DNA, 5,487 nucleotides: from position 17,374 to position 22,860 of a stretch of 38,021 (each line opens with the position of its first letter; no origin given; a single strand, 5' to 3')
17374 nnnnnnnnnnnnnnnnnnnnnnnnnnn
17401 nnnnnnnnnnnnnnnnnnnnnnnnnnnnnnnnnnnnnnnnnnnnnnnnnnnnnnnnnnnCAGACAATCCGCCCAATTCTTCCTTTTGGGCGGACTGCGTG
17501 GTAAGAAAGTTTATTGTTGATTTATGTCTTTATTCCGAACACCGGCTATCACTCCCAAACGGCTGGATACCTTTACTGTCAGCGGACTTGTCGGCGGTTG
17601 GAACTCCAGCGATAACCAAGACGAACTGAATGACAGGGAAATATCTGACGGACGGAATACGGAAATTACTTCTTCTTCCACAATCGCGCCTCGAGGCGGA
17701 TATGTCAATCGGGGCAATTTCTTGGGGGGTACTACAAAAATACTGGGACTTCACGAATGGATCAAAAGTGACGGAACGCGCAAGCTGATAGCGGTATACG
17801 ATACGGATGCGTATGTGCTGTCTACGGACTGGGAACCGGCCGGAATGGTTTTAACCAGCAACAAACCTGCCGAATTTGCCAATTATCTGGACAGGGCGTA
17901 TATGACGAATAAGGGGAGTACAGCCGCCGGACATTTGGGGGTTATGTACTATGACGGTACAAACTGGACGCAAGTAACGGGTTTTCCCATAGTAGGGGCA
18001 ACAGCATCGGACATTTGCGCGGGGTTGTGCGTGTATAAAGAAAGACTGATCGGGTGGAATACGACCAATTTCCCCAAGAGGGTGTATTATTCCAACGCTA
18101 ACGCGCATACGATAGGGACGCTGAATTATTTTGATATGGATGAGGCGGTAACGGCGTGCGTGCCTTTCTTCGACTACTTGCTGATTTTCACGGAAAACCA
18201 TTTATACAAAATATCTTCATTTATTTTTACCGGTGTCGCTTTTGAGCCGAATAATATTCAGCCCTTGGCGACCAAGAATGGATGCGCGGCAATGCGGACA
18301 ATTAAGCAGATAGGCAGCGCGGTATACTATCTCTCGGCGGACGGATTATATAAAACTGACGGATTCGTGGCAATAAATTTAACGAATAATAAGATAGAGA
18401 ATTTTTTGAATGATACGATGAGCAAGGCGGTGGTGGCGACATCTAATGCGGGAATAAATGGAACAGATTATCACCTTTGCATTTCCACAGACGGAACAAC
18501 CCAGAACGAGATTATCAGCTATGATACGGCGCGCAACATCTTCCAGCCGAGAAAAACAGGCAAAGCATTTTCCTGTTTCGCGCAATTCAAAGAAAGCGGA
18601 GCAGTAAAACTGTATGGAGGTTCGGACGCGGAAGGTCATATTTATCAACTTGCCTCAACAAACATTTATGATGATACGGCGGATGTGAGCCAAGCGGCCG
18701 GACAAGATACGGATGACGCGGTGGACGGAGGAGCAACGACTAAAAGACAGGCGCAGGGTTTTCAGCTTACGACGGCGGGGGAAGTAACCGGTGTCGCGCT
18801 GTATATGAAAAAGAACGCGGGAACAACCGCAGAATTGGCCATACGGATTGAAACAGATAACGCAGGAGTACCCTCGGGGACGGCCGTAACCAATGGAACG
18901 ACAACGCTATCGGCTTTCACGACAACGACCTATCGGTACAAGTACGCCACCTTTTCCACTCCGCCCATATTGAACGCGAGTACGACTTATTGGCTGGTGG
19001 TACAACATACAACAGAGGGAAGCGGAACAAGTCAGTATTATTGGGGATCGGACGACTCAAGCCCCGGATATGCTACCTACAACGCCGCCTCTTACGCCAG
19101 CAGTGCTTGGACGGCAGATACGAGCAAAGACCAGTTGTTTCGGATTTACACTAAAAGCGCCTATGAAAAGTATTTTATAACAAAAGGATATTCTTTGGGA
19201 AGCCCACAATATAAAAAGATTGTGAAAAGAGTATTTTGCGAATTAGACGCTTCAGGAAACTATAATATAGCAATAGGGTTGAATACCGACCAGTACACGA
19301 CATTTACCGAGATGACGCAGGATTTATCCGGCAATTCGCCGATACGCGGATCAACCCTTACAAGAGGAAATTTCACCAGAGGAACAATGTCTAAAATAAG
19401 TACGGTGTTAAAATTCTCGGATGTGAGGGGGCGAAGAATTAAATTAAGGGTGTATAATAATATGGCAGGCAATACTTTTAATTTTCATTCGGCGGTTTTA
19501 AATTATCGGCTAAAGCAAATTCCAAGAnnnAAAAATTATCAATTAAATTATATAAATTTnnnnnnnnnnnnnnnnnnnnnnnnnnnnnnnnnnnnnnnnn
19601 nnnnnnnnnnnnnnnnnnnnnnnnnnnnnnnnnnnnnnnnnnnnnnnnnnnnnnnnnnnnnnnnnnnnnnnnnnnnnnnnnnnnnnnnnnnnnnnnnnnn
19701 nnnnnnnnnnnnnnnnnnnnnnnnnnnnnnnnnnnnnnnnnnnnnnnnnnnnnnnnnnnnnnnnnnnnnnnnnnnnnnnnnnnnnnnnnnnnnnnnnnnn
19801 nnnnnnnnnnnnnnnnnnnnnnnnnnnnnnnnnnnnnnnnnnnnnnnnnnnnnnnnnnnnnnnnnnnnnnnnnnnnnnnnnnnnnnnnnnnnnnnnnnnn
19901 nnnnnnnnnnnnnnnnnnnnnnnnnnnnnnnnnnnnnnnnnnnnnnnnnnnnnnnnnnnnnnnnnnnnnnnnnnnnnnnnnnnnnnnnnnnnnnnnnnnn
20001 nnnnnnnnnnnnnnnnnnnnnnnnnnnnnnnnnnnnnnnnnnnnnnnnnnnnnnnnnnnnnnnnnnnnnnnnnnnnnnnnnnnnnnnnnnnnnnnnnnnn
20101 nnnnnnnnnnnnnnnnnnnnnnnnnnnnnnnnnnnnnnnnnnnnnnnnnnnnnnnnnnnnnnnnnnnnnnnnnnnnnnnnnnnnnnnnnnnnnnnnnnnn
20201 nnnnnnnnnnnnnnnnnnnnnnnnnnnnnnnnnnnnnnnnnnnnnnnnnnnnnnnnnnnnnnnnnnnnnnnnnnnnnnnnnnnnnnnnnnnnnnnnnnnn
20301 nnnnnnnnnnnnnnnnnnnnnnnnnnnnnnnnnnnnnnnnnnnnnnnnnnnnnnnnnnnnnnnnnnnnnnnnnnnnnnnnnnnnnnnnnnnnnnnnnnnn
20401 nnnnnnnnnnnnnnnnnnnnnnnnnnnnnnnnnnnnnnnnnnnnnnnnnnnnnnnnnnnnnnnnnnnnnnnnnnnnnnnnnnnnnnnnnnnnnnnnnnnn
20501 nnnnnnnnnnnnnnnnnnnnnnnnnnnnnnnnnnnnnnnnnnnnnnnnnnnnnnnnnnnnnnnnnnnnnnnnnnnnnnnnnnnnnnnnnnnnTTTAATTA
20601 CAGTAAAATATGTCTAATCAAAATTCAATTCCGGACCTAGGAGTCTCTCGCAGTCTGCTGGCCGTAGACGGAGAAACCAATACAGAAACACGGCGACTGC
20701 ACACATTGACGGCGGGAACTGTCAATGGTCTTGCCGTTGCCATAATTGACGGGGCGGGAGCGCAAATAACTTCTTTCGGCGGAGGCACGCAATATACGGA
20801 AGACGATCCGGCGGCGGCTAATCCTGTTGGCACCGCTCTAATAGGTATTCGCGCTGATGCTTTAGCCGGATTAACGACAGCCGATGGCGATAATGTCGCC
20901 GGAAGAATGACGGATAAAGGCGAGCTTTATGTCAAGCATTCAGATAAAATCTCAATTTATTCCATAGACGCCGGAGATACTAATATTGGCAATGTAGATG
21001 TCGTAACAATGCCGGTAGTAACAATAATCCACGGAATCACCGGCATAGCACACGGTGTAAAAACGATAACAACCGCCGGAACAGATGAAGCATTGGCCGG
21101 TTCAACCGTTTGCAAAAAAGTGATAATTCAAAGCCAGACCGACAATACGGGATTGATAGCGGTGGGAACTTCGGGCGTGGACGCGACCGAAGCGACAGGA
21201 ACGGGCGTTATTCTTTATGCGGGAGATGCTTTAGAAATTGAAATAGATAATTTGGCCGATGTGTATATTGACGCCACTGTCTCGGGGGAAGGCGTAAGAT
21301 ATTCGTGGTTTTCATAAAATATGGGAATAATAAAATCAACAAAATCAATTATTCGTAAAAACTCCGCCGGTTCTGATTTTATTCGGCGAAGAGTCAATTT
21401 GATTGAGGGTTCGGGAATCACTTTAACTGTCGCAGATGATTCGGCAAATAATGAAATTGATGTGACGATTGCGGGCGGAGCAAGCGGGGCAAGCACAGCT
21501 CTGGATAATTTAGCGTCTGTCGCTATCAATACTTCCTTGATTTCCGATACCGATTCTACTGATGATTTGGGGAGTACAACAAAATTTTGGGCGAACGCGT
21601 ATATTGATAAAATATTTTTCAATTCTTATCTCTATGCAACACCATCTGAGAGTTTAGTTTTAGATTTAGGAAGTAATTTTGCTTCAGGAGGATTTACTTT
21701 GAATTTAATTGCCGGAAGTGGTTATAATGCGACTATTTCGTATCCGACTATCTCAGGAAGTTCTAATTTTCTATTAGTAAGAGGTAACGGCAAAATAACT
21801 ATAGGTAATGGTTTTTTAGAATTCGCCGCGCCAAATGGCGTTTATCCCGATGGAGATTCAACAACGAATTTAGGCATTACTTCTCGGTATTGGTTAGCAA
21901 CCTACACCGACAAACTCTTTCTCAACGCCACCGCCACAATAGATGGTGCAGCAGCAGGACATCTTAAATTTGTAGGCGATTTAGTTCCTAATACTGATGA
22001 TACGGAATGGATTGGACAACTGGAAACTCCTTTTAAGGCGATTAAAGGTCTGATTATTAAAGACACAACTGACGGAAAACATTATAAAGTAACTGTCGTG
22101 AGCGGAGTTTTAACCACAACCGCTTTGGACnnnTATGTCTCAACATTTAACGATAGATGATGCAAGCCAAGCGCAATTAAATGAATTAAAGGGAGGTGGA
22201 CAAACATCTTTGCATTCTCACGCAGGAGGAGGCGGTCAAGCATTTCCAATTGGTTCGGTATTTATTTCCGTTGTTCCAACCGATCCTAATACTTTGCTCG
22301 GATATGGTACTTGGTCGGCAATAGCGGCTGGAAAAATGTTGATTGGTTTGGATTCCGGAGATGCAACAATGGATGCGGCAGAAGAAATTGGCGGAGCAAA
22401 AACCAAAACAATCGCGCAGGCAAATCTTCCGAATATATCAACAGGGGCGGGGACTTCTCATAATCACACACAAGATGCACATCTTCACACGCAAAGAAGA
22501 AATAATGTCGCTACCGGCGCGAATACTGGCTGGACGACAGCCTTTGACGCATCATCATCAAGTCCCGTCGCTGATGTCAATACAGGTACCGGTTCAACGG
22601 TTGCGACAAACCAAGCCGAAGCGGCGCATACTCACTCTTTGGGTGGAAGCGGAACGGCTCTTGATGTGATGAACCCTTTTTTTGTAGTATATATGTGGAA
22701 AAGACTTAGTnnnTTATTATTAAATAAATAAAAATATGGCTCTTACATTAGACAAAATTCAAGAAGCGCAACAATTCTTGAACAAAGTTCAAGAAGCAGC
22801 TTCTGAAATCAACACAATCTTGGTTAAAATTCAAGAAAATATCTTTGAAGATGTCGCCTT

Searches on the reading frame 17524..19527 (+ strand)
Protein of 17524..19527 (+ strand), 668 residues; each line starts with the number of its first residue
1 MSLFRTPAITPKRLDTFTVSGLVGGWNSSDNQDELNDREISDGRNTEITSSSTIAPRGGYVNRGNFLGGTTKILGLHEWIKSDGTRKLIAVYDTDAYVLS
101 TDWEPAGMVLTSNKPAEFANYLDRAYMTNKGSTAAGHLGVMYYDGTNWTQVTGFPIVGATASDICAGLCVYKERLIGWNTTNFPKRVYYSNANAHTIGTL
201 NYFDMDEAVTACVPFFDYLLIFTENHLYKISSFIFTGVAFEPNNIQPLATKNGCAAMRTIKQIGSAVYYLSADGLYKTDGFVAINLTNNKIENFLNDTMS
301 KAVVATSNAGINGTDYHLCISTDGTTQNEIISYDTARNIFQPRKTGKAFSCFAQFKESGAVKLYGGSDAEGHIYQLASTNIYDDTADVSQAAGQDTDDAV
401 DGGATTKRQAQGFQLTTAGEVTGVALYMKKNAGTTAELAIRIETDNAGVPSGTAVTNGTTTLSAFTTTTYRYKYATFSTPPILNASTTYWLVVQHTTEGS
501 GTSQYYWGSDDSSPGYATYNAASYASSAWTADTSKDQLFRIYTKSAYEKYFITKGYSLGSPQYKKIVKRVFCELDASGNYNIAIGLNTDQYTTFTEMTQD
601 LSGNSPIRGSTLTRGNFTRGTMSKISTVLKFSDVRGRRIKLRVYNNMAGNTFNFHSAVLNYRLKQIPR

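Call 7: search_protein_families(library=phrogs, proteins=[window:17524-19527:+], max_evalue=0.001)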
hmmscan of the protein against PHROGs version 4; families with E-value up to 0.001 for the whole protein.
window:17524-19527:+ (668 aa): 3 families
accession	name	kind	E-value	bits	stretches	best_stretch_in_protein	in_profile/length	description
phrog_3287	-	head and packaging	8e-12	45.8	1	25-336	13-337/524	virion structural protein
phrog_511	-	head and packaging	1.4e-09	37.9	1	202-377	600-762/862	internal virion protein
phrog_5986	-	unknown function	0.00018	21.3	1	409-500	74-159/409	-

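Call 27: search_protein_families(library=ncbifam, proteins=[window:17524-19527:+], max_evalue=0.01)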
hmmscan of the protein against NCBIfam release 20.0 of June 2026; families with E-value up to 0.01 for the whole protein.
window:17524-19527:+ (668 aa): 1 family
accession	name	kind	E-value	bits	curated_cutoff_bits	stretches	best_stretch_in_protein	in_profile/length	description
NF041539.1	choice_anch_R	domain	2.5e-10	40.5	30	1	395-533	6-141/155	choice-of-anchor R domain-containing protein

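Call 32: search_protein_families(library=pfam, proteins=[window:17524-19527:+], max_evalue=0.01)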
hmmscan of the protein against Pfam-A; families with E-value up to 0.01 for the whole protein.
window:17524-19527:+ (668 aa): 0 families

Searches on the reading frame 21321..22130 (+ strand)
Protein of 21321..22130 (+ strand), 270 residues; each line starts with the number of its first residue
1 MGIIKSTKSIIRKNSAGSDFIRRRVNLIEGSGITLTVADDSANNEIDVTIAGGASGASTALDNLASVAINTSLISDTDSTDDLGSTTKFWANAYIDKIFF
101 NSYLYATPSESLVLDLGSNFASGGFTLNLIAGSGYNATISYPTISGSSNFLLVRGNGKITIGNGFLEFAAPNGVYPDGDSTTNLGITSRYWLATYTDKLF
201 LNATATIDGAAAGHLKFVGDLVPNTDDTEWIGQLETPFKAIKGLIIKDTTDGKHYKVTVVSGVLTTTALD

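Call 7: search_protein_families(library=phrogs, proteins=[window:21321-22130:+], max_evalue=0.001)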
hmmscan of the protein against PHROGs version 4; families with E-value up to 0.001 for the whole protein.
window:21321-22130:+ (270 aa): 1 family
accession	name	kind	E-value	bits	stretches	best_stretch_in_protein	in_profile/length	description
phrog_36222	-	unknown function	0.00045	20.4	0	49-95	45-88/350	-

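Call 32: search_protein_families(library=pfam, proteins=[window:21321-22130:+], max_evalue=0.01)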
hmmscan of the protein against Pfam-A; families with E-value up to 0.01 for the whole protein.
window:21321-22130:+ (270 aa): 1 family
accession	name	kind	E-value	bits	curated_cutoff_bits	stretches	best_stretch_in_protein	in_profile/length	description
PF18683.7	ChiW_Ig_like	-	0.0086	16.6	27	1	30-85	45-100/106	Chitinase W immunoglobulin-like domain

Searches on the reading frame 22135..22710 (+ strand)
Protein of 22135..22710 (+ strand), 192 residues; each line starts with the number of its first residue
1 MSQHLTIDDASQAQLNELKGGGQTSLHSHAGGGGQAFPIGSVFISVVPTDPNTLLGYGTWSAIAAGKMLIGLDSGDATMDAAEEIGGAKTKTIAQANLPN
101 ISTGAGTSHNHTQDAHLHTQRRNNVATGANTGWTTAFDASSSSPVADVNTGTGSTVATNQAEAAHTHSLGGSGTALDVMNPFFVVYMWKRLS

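Call 7: search_protein_families(library=phrogs, proteins=[window:22135-22710:+], max_evalue=0.001)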
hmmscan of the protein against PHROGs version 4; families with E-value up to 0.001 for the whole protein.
window:22135-22710:+ (192 aa): 7 families
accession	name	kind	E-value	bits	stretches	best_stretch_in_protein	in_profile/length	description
phrog_5717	-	tail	1.8e-21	77.2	1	35-192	1001-1150/1150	tail protein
phrog_6465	-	tail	1.3e-17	65.3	1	35-192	117-281/281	tail protein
phrog_24267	-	unknown function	1.2e-10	42.5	1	37-133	144-225/266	-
phrog_20878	-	tail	5e-10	40.4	1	37-191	223-364/365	tail fiber protein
phrog_8763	-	tail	5.3e-06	25.8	1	65-187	619-744/1024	tail protein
phrog_2097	-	tail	7.3e-05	22.7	0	35-191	384-600/644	tail fiber protein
phrog_958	-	tail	8.4e-05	22.1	1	36-191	457-605/606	baseplate wedge subunit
